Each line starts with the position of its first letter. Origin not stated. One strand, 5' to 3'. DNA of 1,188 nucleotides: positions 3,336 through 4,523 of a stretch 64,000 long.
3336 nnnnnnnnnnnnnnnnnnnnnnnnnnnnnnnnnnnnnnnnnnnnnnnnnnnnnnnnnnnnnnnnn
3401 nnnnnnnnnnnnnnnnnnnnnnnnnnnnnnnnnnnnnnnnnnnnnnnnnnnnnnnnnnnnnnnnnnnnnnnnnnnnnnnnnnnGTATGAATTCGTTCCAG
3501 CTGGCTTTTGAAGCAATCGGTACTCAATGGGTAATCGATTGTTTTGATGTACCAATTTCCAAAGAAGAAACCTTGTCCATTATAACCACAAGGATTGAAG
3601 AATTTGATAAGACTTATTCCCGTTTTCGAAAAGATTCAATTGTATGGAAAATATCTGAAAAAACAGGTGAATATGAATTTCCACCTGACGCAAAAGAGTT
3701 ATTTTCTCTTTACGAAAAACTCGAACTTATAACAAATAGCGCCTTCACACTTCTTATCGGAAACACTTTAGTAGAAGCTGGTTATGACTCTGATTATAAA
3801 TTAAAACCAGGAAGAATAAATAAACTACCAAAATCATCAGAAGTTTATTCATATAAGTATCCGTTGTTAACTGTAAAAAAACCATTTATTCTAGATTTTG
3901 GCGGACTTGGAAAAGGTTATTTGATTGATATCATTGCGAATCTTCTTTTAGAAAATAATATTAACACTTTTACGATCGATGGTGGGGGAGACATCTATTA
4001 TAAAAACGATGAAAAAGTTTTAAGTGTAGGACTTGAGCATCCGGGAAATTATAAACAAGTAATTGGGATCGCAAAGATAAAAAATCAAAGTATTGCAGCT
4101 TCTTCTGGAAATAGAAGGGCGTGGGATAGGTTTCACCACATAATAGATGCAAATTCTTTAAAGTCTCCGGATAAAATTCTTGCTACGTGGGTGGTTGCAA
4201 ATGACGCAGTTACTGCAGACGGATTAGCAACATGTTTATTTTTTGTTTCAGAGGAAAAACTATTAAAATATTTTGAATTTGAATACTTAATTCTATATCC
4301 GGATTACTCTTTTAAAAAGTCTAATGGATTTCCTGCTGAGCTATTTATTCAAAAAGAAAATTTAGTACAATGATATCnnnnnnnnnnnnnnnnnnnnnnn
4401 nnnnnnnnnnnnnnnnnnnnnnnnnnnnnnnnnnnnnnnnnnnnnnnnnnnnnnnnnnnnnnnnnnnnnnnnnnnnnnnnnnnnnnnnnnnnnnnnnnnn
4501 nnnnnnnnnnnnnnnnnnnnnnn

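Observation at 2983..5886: ApbE flavinylation module with a membrane-anchored FNR-like reductase in a fermentative-looking, small-genome organism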

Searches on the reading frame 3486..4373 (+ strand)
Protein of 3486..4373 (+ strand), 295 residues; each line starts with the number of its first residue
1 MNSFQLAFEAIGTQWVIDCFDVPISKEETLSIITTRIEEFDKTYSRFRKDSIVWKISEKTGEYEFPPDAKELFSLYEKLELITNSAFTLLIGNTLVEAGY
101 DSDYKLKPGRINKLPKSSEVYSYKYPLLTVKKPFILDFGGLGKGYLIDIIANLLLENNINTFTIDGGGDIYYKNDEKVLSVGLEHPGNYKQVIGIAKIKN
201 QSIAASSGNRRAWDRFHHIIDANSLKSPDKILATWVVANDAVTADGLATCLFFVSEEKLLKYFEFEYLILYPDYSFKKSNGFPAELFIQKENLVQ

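Call 3: search_protein_families(library=pfam, proteins=[window:3486-4373:+], max_evalue=0.01)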
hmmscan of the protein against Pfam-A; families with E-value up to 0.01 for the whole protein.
window:3486-4373:+ (295 aa): 1 family
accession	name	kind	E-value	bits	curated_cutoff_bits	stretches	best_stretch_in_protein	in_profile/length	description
PF02424.20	ApbE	-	1.5e-35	123.5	25.6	1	12-264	2-256/266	ApbE family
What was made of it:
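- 3486..4373 (+): ApbE (FAD:protein FMN transferase), 295 aa, with no signal peptide, lipobox or TM helix. Pfam ApbE E 1.5e-35, covering profile positions 2-256 of 266 from residue 12 (call 3).
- Checked: Gene 2 (3486-4373): ApbE, Pfam E 1.5e-35 (call 3).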

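Call 4: search_protein_families(library=ncbifam, proteins=[window:3486-4373:+], max_evalue=0.01)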
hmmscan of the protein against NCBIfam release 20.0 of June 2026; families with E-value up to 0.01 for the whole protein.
window:3486-4373:+ (295 aa): 1 family
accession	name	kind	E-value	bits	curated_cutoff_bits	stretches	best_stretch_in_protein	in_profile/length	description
NF007774.0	PRK10461.1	equivalog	3.6e-10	39.2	498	1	136-271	181-325/351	FAD:protein FMN transferase ApbE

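Call 41: find_homologous_proteins(query=window:3486-4373:+, max_evalue=0.001)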
Query window:3486-4373:+ (295 aa): 918 proteins with E <= 0.001 among 1841 candidates; the best 120 are listed.
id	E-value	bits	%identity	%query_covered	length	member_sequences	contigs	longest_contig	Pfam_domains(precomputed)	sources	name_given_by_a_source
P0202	4.3e-194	661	100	100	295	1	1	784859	PF02424.21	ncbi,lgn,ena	-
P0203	1.1e-171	588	88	100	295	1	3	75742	PF02424.21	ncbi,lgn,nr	ncbi:MAG: FAD:protein FMN transferase [Candidatus Levybacteria bacterium]|nr:FAD:protein FMN transfe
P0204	3.1e-171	586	87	100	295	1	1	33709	PF02424.21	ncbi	-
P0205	1.3e-169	581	87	100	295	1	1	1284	PF02424.21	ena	-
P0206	3.0e-167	573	86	100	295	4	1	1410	PF02424.21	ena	-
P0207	2.3e-166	570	86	100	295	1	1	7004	PF02424.21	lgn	-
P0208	1.6e-165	568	86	100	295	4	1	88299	PF02424.21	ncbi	-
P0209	2.1e-162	557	84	98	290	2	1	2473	PF02424.21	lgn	-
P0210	5.3e-129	448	66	100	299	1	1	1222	PF02424.21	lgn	-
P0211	3.8e-128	445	68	98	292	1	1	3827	PF02424.21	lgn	-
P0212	7.2e-127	441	67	100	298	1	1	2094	PF02424.21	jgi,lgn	jgi:thiamine biosynthesis lipoprotein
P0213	5.4e-126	438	66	98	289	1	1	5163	PF02424.21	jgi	jgi:thiamine biosynthesis lipoprotein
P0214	2.5e-125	436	66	97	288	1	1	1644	PF02424.21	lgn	-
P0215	2.7e-125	436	67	97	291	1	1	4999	PF02424.21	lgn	-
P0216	9.1e-125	434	67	97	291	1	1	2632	PF02424.21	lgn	-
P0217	1.3e-124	433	66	100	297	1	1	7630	PF02424.21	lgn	-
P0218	5.3e-124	431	66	98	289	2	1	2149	PF02424.21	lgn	-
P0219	3.1e-123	429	63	100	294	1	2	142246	PF02424.21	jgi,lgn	-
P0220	4.1e-123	429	65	99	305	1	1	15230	PF02424.21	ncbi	-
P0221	5.8e-123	428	64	98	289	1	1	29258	PF02424.21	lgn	-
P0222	6.2e-123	428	66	100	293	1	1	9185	PF02424.21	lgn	-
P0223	3.6e-122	425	66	97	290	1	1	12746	PF02424.21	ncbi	-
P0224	1.3e-120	420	64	97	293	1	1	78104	PF02424.21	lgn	-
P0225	1.4e-120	420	64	98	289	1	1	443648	PF02424.21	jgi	-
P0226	1.8e-120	420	62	98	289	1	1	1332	PF02424.21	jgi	jgi:thiamine biosynthesis lipoprotein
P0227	1.4e-119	417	63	97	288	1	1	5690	PF02424.21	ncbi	-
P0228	1.4e-118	414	62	98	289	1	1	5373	PF02424.21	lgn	-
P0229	1.6e-118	413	63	98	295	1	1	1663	PF02424.21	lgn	-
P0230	2.3e-118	413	64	98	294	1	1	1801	PF02424.21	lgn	-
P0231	2.3e-118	413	64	98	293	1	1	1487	PF02424.21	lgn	-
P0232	1.7e-117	410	61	98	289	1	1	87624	PF02424.21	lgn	-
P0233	1.8e-117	410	61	98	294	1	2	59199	PF02424.21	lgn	-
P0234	2.0e-117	410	60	98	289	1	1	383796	PF02424.21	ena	-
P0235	5.9e-117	408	60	98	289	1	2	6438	PF02424.21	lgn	-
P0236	2.6e-116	406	61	98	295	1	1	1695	PF02424.21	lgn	-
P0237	4.6e-116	405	62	97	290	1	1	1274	PF02424.21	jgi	jgi:FAD:protein FMN transferase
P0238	6.6e-116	405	60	98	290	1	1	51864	PF02424.21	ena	-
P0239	1.8e-115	403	61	97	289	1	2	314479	PF02424.21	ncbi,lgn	-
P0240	3.0e-115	403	60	97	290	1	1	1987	PF02424.21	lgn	-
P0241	2.2e-113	397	60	97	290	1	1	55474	PF02424.21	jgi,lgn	jgi:FAD:protein FMN transferase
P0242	3.3e-113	396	61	98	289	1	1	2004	PF02424.21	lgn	-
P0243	1.2e-112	394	61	97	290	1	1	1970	PF02424.21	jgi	jgi:FAD:protein FMN transferase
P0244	1.6e-112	394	59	97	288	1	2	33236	PF02424.21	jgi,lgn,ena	-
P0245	1.6e-112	394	60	98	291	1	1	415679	PF02424.21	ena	-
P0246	3.2e-112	393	61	98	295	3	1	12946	PF02424.21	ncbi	-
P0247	3.5e-112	393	68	86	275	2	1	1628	PF02424.21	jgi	jgi:FAD:protein FMN transferase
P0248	1.2e-111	391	60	99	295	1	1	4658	PF02424.21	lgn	-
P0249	2.6e-111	390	60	98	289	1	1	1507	PF02424.21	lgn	-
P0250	6.3e-109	382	58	98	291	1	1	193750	PF02424.21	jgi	jgi:FAD:protein FMN transferase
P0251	2.1e-108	380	60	98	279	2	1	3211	PF02424.21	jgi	jgi:FAD:protein FMN transferase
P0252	4.0e-108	379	64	89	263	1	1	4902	PF02424.21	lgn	-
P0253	8.6e-106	372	58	98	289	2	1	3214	PF02424.21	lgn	-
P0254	1.5e-105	371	63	88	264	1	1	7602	PF02424.21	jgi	-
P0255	4.7e-104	366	57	98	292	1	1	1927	PF02424.21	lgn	-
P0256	1.5e-103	364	55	98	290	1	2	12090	PF02424.21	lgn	-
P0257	2.4e-102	360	58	97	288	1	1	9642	PF02424.21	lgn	-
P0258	5.7e-101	356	57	98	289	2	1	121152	PF02424.21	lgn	-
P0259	2.5e-100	354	57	98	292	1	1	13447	PF02424.21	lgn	-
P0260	1.1e-97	345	53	98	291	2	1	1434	PF02424.21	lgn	-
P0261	7.4e-97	342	53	98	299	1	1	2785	PF02424.21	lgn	-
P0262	2.0e-96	341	57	96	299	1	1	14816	PF02424.21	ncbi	-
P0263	4.3e-96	340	55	98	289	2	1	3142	PF02424.21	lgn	-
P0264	6.8e-96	339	57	98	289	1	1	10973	PF02424.21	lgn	-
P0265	8.1e-96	339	54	97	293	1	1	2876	PF02424.21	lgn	-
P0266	1.9e-95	338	54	98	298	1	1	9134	PF02424.21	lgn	-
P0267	3.6e-95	337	54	97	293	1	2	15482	PF02424.21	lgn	-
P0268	3.8e-95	337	53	99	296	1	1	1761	PF02424.21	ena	-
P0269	7.8e-95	336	54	97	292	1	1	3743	PF02424.21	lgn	-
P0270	1.1e-94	335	55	95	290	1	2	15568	PF02424.21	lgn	-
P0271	1.3e-94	335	55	98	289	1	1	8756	PF02424.21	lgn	-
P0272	3.1e-94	334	54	99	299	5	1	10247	PF02424.21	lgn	-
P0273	8.8e-94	332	55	97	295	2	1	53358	PF02424.21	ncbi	-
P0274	9.5e-94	332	54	96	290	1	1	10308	PF02424.21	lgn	-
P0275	1.2e-93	332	53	96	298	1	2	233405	PF02424.21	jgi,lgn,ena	-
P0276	2.5e-93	331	54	97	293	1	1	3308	PF02424.21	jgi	jgi:thiamine biosynthesis lipoprotein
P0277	4.2e-93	330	54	97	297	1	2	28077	PF02424.21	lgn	-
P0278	4.6e-93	330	56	97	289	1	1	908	PF02424.21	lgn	-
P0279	6.3e-93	329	54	98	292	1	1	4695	PF02424.21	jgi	jgi:FAD:protein FMN transferase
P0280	1.3e-92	328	53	95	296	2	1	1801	PF02424.21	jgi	-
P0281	1.5e-92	328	55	99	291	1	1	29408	PF02424.21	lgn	-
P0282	2.1e-92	328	53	96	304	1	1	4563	PF02424.21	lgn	-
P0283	3.2e-92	327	54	98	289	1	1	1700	PF02424.21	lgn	-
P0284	3.2e-92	327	54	97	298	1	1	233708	PF02424.21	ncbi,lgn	-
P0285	4.3e-92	327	55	96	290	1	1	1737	PF02424.21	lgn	-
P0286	6.6e-92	326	52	97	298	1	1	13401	PF02424.21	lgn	-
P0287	9.5e-92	326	54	98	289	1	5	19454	PF02424.21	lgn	-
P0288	2.0e-91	325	56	97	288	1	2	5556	PF02424.21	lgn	-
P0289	2.4e-91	324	50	98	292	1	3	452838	PF02424.21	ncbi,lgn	-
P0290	3.9e-91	324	53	99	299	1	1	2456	PF02424.21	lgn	-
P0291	9.5e-91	322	53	97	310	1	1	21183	PF02424.21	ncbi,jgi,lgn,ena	jgi:thiamine biosynthesis lipoprotein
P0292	1.0e-90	322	53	97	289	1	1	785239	PF02424.21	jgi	jgi:thiamine biosynthesis lipoprotein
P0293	1.6e-90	322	53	97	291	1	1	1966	PF02424.21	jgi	jgi:thiamine biosynthesis lipoprotein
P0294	1.9e-90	321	52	95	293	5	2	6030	PF02424.21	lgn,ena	-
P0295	2.0e-90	321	52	95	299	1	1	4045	PF02424.21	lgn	-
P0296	2.5e-90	321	53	98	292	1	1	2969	PF02424.21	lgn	-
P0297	2.8e-90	321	52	97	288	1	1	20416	PF02424.21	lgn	-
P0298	4.0e-90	320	52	97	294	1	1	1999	PF02424.21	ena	-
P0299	4.5e-90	320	53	97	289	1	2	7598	PF02424.21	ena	-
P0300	5.9e-90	320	52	98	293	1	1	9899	PF02424.21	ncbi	-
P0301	1.3e-89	319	51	98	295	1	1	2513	PF02424.21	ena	-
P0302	1.3e-89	319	51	97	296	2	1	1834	PF02424.21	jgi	jgi:thiamine biosynthesis lipoprotein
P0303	1.5e-89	318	52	97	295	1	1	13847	PF02424.21,PF27030.1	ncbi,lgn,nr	ncbi:FAD:protein FMN transferase [Candidatus Gracilibacteria bacterium]|nr:FAD:protein FMN transfera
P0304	1.7e-89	318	53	97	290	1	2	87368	PF02424.21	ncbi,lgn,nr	ncbi:MAG TPA: FAD:protein FMN transferase [Candidatus Saccharimonadales bacterium]|nr:FAD:protein FM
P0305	1.7e-89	318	52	99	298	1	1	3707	PF02424.21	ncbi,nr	ncbi:MAG TPA: FAD:protein FMN transferase [Xanthomonadales bacterium]|nr:FAD:protein FMN transferase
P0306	1.9e-89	318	52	95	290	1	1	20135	PF02424.21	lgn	-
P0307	2.2e-89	318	54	98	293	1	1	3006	PF02424.21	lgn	-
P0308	3.1e-89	317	53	97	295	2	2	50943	PF02424.21,PF27030.1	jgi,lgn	jgi:thiamine biosynthesis lipoprotein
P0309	3.4e-89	317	51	98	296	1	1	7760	PF02424.21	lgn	-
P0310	3.9e-89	317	53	96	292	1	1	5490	PF02424.21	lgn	-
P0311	7.0e-89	316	51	97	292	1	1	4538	PF02424.21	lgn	-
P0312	7.4e-89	316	54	97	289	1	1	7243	PF02424.21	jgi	jgi:FAD:protein FMN transferase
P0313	8.1e-89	316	52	98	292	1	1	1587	PF02424.21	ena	-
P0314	8.2e-89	316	53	97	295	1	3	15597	PF02424.21,PF27030.1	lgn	-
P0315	8.4e-89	316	52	98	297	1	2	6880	PF02424.21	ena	-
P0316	1.1e-88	315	51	97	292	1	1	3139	PF02424.21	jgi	-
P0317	1.8e-88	315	52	99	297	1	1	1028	PF02424.21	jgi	jgi:thiamine biosynthesis lipoprotein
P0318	2.2e-88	315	53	97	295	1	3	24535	PF02424.21,PF27030.1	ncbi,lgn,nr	ncbi:FAD:protein FMN transferase [Candidatus Gracilibacteria bacterium]|nr:FAD:protein FMN transfera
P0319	4.6e-88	313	51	98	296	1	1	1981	PF02424.21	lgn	-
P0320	5.5e-88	313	52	96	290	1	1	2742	PF02424.21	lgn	-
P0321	5.8e-88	313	51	97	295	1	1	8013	PF02424.21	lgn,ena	-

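Call 70: search_solved_structures(query=window:3486-4373:+, max_evalue=0.001, show_alignments=2)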
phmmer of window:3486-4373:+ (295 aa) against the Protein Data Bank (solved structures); distinct sequences matched with E-value up to 0.001: 13.
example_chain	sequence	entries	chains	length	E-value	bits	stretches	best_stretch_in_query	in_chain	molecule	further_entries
6nxi_A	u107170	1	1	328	3.1e-10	43.2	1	9-266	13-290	FAD:protein FMN transferase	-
1vrm_A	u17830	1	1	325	1.3e-09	41.2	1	39-255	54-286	hypothetical protein TM1553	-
7esa_A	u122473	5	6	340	2.5e-09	40.2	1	26-263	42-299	FAD:protein FMN transferase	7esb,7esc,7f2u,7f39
6nxj_A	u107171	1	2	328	7.1e-09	38.7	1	9-266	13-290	FAD:protein FMN transferase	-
4xdt_A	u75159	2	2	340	4e-06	29.7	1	134-282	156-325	FAD:protein FMN transferase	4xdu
4ifu_A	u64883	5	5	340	7.4e-06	28.8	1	134-282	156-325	FAD:protein FMN transferase | Thiamine biosynthesis lipoprotein ApbE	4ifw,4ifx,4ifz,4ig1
7mgt_A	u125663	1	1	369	9.7e-06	28.4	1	134-282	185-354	FAD:protein FMN transferase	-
5mgy_H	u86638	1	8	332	1e-05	28.3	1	36-264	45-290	FAD:protein FMN transferase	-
4xgw_A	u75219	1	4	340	1.5e-05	27.9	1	134-271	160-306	FAD:protein FMN transferase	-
2o18_A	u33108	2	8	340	5.3e-05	26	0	134-271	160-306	Thiamine biosynthesis lipoprotein apbE | FAD:protein FMN transferase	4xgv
4xdr_A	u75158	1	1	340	9.5e-05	25.2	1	134-282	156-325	FAD:protein FMN transferase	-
4xgx_A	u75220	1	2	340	0.00028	23.7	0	134-271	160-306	FAD:protein FMN transferase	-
3pnd_A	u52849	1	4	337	0.0004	23.1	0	134-271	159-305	Thiamine biosynthesis lipoprotein ApbE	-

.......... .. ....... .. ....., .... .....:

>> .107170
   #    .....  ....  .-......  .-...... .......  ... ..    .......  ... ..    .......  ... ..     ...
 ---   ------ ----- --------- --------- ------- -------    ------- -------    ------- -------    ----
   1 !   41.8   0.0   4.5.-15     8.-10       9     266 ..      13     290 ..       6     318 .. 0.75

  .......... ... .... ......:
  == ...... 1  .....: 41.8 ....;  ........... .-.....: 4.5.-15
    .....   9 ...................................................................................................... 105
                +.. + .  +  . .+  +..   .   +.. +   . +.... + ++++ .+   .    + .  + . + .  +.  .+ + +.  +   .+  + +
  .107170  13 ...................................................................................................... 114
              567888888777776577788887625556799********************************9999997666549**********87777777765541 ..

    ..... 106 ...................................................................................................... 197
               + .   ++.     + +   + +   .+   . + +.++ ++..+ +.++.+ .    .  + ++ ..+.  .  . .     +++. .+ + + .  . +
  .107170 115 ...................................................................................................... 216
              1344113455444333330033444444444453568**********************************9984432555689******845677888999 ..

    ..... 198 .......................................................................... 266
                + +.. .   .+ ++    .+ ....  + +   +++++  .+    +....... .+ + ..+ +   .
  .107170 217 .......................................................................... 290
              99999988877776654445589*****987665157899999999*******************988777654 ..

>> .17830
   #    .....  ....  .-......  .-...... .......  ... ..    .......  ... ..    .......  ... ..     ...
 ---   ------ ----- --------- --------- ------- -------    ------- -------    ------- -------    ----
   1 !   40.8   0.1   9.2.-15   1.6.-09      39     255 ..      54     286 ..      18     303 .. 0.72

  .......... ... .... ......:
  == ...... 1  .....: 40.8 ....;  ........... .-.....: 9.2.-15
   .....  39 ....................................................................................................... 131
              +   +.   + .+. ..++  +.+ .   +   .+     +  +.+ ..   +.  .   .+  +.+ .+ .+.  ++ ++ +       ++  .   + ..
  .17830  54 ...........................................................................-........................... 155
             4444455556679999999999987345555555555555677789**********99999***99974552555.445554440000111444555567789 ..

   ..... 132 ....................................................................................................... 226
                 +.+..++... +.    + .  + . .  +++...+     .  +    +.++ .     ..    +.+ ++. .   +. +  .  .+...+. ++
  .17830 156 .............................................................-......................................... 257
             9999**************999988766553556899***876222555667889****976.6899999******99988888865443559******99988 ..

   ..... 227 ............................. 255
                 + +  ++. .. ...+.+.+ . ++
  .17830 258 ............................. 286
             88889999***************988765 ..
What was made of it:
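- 3486..4373 (+): It aligns from residue 9 to the signal-less V. cholerae ApbE construct 6nxi, with GGLGKGY, HHIID (4134-4148) and TADGLAT conserved (call 70).
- On ApbE, FAD:protein FMN transferase (PF02424): The alignment to V. cholerae ApbE 6nxi conserves H-I-I-D and T-A-D-G-L-A-T (call 70).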
